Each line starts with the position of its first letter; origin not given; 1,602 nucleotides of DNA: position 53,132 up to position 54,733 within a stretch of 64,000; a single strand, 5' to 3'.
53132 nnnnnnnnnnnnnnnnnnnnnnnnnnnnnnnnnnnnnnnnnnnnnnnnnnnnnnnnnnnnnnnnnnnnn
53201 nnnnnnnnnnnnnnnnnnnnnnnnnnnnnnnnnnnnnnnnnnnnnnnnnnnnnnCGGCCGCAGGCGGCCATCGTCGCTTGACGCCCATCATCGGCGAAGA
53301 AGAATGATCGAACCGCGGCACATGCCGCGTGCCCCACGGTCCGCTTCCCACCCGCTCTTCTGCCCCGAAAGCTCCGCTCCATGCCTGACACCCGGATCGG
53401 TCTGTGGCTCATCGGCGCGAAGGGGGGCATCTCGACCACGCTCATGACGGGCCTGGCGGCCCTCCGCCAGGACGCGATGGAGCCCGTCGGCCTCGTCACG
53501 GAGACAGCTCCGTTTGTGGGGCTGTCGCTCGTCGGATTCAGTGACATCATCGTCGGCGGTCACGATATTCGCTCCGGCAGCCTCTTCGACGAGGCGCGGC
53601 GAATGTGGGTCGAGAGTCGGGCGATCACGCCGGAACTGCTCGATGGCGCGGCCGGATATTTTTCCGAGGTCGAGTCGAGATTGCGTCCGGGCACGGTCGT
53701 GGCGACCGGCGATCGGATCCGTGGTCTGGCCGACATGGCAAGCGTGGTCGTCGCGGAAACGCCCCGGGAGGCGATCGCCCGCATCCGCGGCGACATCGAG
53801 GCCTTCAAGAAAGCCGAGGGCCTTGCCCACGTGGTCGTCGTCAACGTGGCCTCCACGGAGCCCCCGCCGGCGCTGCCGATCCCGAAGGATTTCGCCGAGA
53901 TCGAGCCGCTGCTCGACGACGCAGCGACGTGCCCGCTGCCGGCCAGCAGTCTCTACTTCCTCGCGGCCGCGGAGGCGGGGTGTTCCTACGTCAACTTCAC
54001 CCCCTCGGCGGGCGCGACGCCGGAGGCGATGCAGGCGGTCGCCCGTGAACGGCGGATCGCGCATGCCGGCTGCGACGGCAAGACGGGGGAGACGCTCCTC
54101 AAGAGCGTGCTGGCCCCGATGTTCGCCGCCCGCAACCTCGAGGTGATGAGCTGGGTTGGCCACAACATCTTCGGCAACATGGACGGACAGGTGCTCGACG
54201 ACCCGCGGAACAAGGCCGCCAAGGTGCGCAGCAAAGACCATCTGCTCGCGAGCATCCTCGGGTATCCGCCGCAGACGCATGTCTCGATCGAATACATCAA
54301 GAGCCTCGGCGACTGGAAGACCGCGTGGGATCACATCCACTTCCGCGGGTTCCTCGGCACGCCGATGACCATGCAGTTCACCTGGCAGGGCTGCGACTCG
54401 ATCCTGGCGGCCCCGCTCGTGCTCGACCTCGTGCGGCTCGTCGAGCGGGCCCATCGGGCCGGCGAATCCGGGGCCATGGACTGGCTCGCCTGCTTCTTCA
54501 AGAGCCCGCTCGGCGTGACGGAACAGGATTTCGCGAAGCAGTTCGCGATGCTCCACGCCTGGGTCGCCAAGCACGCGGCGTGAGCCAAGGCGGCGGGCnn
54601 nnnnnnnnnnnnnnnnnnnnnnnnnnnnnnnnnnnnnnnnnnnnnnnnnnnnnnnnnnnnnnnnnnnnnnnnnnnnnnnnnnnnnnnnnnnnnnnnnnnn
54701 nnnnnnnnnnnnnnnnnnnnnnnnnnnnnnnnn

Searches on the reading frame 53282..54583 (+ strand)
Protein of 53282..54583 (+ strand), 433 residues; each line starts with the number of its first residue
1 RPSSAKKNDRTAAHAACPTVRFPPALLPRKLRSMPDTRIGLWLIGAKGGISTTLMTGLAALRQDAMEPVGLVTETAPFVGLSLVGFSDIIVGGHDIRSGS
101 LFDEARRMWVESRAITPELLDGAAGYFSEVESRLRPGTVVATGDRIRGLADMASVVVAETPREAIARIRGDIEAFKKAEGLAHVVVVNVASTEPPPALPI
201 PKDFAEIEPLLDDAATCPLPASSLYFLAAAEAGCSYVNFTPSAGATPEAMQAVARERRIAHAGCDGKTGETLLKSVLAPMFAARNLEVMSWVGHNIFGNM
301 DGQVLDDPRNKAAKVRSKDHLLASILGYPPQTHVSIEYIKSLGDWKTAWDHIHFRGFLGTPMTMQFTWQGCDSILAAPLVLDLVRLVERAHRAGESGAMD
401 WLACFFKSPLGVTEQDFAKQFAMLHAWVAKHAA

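Call 75: search_protein_families(library=pfam, proteins=[window:53282-54583:+], max_evalue=0.00001)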
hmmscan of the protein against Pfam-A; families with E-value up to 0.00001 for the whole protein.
window:53282-54583:+ (433 aa): 2 families
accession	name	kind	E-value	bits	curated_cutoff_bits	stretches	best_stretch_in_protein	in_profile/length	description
PF07994.18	NAD_binding_5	-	8.1e-42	144.2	25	1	39-428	1-320/321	Myo-inositol-1-phosphate synthase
PF01658.22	Inos-1-P_synth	-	1.6e-34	118.7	27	1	269-373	1-107/107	Myo-inositol-1-phosphate synthase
